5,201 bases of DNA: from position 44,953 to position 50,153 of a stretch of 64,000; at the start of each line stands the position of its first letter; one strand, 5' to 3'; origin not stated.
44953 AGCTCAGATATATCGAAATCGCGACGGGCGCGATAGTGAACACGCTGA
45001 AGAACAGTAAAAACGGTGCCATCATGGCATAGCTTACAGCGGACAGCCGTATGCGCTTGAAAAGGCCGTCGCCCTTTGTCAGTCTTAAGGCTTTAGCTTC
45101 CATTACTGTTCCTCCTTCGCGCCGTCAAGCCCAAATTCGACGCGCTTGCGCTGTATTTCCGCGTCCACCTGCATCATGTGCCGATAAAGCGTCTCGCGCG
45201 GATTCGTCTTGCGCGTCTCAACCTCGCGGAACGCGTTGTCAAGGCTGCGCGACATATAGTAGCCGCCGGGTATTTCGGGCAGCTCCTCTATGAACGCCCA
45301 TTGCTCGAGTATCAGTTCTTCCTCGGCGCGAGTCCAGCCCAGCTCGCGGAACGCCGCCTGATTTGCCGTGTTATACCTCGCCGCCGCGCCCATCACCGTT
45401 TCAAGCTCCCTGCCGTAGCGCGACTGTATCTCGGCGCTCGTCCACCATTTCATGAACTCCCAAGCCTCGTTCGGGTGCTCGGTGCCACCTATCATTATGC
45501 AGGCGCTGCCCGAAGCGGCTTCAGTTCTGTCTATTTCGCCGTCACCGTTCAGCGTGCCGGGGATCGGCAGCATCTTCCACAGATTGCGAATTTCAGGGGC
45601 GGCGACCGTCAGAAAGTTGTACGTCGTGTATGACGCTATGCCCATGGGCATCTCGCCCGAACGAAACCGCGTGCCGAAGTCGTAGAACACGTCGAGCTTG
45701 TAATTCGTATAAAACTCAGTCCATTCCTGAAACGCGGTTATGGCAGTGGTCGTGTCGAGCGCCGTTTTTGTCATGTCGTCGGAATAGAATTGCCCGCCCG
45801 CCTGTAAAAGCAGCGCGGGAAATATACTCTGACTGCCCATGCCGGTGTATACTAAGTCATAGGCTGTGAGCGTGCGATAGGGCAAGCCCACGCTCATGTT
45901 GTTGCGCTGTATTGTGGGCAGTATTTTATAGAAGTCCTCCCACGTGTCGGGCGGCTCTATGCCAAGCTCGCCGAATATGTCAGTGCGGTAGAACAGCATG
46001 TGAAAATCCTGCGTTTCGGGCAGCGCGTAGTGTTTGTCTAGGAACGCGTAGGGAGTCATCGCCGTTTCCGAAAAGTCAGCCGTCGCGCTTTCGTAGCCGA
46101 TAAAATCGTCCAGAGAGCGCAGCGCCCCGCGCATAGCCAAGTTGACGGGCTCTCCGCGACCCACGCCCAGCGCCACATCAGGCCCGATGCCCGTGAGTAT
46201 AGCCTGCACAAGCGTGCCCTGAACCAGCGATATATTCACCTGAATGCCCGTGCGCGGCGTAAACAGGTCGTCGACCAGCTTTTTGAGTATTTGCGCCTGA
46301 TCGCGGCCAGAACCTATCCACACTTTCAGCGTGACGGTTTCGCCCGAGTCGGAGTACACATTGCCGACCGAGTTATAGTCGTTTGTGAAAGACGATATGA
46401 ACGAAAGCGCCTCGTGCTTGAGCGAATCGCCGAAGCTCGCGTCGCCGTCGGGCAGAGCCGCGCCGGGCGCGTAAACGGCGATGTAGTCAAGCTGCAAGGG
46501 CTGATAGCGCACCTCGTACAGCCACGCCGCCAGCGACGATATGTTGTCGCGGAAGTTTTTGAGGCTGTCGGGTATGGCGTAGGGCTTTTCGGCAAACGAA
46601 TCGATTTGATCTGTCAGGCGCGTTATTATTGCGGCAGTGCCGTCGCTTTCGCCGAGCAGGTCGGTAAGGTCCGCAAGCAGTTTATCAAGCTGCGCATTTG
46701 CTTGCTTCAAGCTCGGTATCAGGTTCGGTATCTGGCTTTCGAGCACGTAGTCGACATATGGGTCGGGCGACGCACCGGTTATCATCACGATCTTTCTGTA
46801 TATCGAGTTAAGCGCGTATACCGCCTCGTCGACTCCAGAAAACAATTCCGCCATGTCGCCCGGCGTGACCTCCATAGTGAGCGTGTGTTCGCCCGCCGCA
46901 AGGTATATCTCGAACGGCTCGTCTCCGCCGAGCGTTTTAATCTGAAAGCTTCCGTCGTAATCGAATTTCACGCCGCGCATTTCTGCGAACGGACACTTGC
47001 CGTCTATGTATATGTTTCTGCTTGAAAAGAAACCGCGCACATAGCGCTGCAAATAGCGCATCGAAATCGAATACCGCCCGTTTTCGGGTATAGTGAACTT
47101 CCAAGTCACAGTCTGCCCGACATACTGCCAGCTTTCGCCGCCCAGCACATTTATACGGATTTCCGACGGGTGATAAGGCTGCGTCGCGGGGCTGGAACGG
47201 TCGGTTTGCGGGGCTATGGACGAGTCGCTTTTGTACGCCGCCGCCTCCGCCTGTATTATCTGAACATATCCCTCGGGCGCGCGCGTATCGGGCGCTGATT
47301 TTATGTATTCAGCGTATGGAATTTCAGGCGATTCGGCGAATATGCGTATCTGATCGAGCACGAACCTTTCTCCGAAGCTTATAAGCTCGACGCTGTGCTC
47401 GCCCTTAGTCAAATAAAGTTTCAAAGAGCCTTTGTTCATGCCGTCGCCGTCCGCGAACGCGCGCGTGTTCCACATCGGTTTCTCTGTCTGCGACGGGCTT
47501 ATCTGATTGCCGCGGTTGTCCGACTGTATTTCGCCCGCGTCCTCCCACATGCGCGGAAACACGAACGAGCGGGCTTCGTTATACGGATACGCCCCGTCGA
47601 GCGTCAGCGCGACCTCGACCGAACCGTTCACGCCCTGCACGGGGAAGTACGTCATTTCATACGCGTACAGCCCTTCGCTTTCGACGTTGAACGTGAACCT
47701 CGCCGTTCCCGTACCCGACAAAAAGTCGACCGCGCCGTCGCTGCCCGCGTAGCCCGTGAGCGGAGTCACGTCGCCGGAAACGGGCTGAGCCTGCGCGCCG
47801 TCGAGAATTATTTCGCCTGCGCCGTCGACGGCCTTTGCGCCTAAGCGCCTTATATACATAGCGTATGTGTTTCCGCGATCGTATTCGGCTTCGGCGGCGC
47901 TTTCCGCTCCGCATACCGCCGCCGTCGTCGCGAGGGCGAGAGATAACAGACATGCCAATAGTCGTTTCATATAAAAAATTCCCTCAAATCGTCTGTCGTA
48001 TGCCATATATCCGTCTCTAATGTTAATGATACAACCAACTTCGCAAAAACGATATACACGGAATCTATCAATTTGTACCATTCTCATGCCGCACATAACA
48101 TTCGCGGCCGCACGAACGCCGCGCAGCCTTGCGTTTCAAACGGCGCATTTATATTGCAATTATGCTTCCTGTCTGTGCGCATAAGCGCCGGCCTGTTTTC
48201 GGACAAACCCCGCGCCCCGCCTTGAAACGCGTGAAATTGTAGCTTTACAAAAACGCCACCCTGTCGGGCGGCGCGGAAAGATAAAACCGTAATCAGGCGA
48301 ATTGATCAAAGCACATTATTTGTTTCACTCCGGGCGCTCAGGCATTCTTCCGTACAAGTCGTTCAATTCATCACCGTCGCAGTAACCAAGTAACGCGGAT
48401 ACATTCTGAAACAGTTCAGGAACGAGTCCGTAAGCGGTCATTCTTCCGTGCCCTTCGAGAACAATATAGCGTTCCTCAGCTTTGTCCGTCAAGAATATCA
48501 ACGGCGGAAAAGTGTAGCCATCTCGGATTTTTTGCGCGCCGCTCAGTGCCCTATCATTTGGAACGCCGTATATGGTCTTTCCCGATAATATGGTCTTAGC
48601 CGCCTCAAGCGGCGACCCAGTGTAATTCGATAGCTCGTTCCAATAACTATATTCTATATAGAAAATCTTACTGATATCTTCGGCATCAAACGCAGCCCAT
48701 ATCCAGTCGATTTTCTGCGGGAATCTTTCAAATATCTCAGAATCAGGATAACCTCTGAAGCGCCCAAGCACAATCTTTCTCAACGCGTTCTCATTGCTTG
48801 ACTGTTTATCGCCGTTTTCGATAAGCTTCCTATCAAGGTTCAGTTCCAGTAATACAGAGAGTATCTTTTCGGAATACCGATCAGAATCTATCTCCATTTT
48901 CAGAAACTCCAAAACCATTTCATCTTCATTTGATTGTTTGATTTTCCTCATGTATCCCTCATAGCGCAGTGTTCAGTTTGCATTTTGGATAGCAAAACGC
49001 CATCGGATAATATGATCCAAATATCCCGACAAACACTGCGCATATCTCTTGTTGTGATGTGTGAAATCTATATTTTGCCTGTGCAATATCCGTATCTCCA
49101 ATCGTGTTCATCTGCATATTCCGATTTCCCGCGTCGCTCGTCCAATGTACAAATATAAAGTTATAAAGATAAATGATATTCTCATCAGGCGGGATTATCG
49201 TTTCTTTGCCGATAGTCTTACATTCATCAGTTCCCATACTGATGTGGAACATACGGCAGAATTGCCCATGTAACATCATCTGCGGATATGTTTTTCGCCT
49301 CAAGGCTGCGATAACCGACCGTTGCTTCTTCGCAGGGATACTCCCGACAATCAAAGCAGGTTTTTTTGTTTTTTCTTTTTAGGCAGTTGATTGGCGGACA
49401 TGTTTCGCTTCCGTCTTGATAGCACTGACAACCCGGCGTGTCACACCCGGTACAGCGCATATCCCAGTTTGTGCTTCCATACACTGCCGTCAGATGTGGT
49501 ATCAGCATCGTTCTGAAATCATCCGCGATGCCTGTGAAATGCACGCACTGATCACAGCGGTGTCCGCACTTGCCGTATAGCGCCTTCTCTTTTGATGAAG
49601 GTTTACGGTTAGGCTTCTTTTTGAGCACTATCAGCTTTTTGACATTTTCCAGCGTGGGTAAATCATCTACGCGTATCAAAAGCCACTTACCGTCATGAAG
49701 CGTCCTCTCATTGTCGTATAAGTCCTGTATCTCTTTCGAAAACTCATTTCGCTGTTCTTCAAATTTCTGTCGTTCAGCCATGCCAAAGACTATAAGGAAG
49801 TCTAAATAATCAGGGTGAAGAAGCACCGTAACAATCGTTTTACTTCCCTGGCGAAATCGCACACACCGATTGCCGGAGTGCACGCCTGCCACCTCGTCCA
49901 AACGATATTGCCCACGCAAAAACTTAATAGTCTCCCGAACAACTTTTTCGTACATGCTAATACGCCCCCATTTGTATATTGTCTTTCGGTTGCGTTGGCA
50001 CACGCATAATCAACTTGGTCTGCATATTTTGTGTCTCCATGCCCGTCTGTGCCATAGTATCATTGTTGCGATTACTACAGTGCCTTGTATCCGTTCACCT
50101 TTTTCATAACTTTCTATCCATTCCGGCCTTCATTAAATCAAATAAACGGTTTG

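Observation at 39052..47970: Conserved-looking but uncharacterised module: giant CBM-CBM-SBP, two permeases, NHL-TPR-Yip1 membrane protein and a DUF5696-like secreted protein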

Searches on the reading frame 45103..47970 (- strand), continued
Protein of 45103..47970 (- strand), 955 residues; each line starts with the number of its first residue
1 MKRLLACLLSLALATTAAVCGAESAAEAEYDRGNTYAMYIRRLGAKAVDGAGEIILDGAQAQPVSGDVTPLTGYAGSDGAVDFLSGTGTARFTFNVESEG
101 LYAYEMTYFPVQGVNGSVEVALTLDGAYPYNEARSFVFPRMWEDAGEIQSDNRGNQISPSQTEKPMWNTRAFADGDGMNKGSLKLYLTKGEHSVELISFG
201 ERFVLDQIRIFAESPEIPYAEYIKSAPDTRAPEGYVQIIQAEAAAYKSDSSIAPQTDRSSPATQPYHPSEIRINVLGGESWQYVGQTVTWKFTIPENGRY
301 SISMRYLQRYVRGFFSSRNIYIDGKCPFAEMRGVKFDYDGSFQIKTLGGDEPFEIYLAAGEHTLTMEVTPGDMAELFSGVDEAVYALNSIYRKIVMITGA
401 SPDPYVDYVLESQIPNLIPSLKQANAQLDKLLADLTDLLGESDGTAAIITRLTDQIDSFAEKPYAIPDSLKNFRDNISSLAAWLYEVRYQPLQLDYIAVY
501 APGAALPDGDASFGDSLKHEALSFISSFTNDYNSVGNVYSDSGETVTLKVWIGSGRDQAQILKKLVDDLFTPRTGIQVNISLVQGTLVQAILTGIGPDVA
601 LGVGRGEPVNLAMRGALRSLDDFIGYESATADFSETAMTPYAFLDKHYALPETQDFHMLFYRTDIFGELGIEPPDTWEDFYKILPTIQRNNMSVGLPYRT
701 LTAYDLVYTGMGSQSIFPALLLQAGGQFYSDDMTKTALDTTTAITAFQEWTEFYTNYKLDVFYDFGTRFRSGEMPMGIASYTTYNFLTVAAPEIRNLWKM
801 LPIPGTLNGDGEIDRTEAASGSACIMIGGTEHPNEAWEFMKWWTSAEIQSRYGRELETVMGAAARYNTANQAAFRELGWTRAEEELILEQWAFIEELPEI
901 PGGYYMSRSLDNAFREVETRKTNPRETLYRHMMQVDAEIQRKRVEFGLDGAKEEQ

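Call 71: fold_search(model_id=the predicted structure, library=pdb)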
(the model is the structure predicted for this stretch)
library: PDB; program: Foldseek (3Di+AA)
matches with E <= 10: 1452; with E <= 0.001: 1004
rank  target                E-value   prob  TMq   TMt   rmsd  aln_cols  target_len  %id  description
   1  5ci5_B                1.6e-19  1.00  0.33  0.73   5.1       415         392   20  Crystal Structure of an ABC transporter Solute Binding Protein from Thermotoga Lettingae TMO (Tlet_1705, TARGET EFI-51 (released 2015-07-22)
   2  5ci5_A                2.0e-18  1.00  0.32  0.69   6.3       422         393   20  Crystal Structure of an ABC transporter Solute Binding Protein from Thermotoga Lettingae TMO (Tlet_1705, TARGET EFI-51 (released 2015-07-22)
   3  9xf5_A                2.5e-18  1.00  0.33  0.75   4.6       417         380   19  Cycloisomaltooligosaccharide binding protein in complex with cycloisomaltooctaose (released 2026-03-25)
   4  9xfu_A                2.5e-18  1.00  0.33  0.73   4.9       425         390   19  Cycloisomaltooligosaccharide binding protein in complex with isomaltoheptaose (released 2026-03-25)
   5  7x0i_B                1.0e-17  1.00  0.35  0.77   3.8       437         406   18  Crystal structure of sugar binding protein CbpB from Clostridium thermocellum (released 2022-09-14)
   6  5ysf_A                3.3e-17  1.00  0.34  0.76   4.4       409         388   18  Crystal structure of beta-1,2-glucooligosaccharide binding protein in complex with sophoropentaose (released 2018-05-02)
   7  1urd_A                3.3e-17  1.00  0.31  0.72   4.9       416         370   16  X-ray structures of the maltose-maltodextrin binding protein of the thermoacidophilic bacterium Alicyclobacillus acido (released 2003-12-11)
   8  1urs_B                3.5e-17  1.00  0.30  0.72   4.9       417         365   16  X-ray structures of the maltose-maltodextrin binding protein of the thermoacidophilic bacterium Alicyclobacillus acido (released 2003-12-11)
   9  3uor_A                3.6e-17  1.00  0.35  0.80   4.0       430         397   16  The structure of the sugar-binding protein MalE from the phytopathogen Xanthomonas citri (released 2011-12-14)
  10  4r9f_A                3.8e-17  1.00  0.30  0.64   7.6       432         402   18  CpMnBP1 with Mannobiose Bound (released 2014-10-29)
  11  5ysb_A                4.4e-17  1.00  0.34  0.81   3.5       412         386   19  Crystal structure of beta-1,2-glucooligosaccharide binding protein in ligand-free form (released 2018-05-02)
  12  4qsd_A                4.7e-17  1.00  0.30  0.67   5.7       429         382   16  Crystal structure of atu4361 sugar transporter from Agrobacterium Fabrum C58, target efi-510558, with bound sucrose (released 2014-08-06)
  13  4r9g_A                4.9e-17  1.00  0.30  0.65   7.3       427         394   18  CpMnBP1 with Mannotriose Bound (released 2014-10-29)
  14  5yse_A                6.3e-17  1.00  0.34  0.76   4.3       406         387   19  Crystal structure of beta-1,2-glucooligosaccharide binding protein in complex with sophorotetraose (released 2018-05-02)
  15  1urs_A                8.0e-17  1.00  0.31  0.72   4.9       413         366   16  X-ray structures of the maltose-maltodextrin binding protein of the thermoacidophilic bacterium Alicyclobacillus acido (released 2003-12-11)
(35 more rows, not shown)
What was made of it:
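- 45103..47970 (-): A: giant secreted solute-binding protein (955 aa; NCBI-style call starts at 48006). Its SBP domain matches oligosaccharide-binding SBPs by Foldseek at about 1e-19 (call 71).
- On CUT1 (TC 3.A.1.1) ABC importer: Foldseek matches to oligosaccharide SBPs (call 71).
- Tried and rejected: Fold search with the whole A model was swamped by SBP and MBP-fusion hits and said nothing about the N-terminal half (call 71).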

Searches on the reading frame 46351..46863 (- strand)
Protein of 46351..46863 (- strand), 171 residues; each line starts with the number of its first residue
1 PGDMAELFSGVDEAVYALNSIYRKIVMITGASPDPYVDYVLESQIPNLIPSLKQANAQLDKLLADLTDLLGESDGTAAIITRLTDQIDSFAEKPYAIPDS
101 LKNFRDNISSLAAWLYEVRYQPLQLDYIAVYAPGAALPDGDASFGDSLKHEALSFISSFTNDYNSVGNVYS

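Call 70: search_protein_families(library=pfam, proteins=[window:46351-46863:-], max_evalue=10)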
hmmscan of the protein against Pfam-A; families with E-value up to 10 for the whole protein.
window:46351-46863:- (171 aa): 1 family
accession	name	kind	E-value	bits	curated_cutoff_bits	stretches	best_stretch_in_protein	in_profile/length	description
PF05235.19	CHAD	-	0.28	11.6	25.6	1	54-131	50-132/228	CHAD domain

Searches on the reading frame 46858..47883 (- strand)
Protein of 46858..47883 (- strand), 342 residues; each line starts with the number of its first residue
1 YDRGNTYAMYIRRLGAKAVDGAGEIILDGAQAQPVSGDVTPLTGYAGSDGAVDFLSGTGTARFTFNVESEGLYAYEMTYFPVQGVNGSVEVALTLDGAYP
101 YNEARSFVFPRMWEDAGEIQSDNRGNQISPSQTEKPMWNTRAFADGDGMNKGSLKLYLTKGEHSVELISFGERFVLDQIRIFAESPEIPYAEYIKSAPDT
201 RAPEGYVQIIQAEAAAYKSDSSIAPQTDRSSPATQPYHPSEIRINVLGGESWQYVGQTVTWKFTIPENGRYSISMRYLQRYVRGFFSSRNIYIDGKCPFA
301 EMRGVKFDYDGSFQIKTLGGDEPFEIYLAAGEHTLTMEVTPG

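Call 74: search_solved_structures(query=A3, max_evalue=10, show_alignments=2)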
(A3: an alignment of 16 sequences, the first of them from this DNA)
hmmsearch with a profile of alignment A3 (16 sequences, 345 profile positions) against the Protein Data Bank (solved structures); distinct sequences matched with E-value up to 10: 20.
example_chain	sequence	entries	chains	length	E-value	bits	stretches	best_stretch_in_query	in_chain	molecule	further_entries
5x7g_A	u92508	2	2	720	6.2e-09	38.6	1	255-341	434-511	Cycloisomaltooligosaccharide glucanotransferase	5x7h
2w47_A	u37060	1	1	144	0.0032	19.8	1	40-129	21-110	LIPOLYTIC ENZYME, G-D-S-L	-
2w1w_A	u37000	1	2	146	0.0033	19.8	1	40-129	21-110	LIPOLYTIC ENZYME, G-D-S-L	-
3wnl_A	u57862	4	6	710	0.0052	19.1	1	255-341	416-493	Cycloisomaltooligosaccharide glucanotransferase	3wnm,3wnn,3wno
3wnk_A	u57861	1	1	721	0.0054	19.1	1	255-341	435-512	Cycloisomaltooligosaccharide glucanotransferase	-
3wnp_A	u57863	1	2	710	0.0065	18.8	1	255-341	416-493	Cycloisomaltooligosaccharide glucanotransferase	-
9rzy_A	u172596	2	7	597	0.0087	18.4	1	18-79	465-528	Alpha-L-fucosidase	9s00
2vzp_A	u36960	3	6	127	0.023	17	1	29-89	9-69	EXO-BETA-D-GLUCOSAMINIDASE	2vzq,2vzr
2y8k_A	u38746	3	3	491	0.12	14.6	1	30-89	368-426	CARBOHYDRATE BINDING FAMILY 6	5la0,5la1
5la2_A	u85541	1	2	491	0.12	14.6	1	30-89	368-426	Carbohydrate binding family 6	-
8zvk_A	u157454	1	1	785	0.17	14.1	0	257-292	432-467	AaBgIC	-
5g56_A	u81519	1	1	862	0.23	13.7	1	30-89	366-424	CARBOHYDRATE BINDING FAMILY 6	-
8ff9_A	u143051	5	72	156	0.3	13.3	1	176-254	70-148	Probable dna-binding stress protein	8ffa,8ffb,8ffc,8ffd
2vzt_A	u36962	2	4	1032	0.31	13.3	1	24-87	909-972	EXO-BETA-D-GLUCOSAMINIDASE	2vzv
2vzs_A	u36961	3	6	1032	0.31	13.3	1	24-87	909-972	EXO-BETA-D-GLUCOSAMINIDASE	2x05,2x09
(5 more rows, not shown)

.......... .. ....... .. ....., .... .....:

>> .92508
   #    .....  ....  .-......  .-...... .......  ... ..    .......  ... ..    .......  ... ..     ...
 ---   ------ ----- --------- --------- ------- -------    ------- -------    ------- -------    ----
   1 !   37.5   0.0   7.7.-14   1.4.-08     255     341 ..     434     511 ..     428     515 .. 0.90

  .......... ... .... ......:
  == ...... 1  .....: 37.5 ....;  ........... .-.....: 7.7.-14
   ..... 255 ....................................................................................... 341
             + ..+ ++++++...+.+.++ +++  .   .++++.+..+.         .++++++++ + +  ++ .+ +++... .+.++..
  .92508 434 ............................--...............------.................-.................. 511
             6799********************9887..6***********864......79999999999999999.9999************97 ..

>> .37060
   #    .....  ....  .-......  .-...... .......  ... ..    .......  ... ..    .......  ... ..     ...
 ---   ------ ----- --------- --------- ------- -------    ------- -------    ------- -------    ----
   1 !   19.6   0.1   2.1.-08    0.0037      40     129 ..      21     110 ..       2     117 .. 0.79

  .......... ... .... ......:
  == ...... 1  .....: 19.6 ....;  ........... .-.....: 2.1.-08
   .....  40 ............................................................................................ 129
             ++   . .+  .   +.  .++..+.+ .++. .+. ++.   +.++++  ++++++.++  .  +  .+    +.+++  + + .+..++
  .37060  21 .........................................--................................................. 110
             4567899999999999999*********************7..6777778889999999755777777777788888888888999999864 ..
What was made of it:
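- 47338..47814 (-): A, beta-sandwich 1 (aa 53-211), CBM35-like. The N-terminal profile A3 hits CtCBM35 2w47 at E = 3e-3, and also 2vzp and 2y8k (call 74).
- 46864..47265 (-): A, beta-sandwich 2 (aa 236-369), CBM35-like. Profile A3 hits the CBM35 of CITase 5x7g at E = 6e-9 (call 74).
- On CBM35 (CBM6/35/36 superfamily): The family profile hits CBM35 domains at 6e-9 (sandwich 2) and 3e-3 (sandwich 1) (call 74).
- Checked: A profile of the N-terminal region supports the claim (call 74).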

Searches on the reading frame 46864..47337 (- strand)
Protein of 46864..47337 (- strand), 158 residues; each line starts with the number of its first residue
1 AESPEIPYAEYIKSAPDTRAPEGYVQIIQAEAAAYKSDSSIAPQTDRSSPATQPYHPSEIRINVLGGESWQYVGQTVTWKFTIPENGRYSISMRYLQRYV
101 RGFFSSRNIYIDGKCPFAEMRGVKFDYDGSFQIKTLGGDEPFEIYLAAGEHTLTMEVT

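Call 70: search_protein_families(library=pfam, proteins=[window:46864-47337:-], max_evalue=10)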
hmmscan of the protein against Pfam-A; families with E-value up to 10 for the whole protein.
window:46864-47337:- (158 aa): 2 families
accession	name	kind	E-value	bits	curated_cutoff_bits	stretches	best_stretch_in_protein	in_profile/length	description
PF25275.1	Golvesin_C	-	0.0046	17.5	31.6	1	73-97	39-63/132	Golvesin C-terminal domain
PF16990.11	CBM_35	-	0.028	15.2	28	1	68-115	29-73/121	Carbohydrate binding module (family 35)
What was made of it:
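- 46864..47265 (-): Pfam gives weak CBM_35 and Golvesin_C hits (call 70).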

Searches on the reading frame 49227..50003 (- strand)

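Call 9: search_protein_families(library=pfam, proteins=[window:49227-50003:-], max_evalue=0.001)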
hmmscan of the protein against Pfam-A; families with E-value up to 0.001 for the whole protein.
window:49227-50003:- (258 aa): 2 families
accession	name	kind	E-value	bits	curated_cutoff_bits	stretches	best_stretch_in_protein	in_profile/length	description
PF12663.12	DUF3788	-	8.7e-16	58.5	25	1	48-129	50-128/128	Protein of unknown function (DUF3788)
PF12675.12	DUF3795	-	1.7e-11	44.9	22.6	1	143-227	2-81/83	Protein of unknown function (DUF3795)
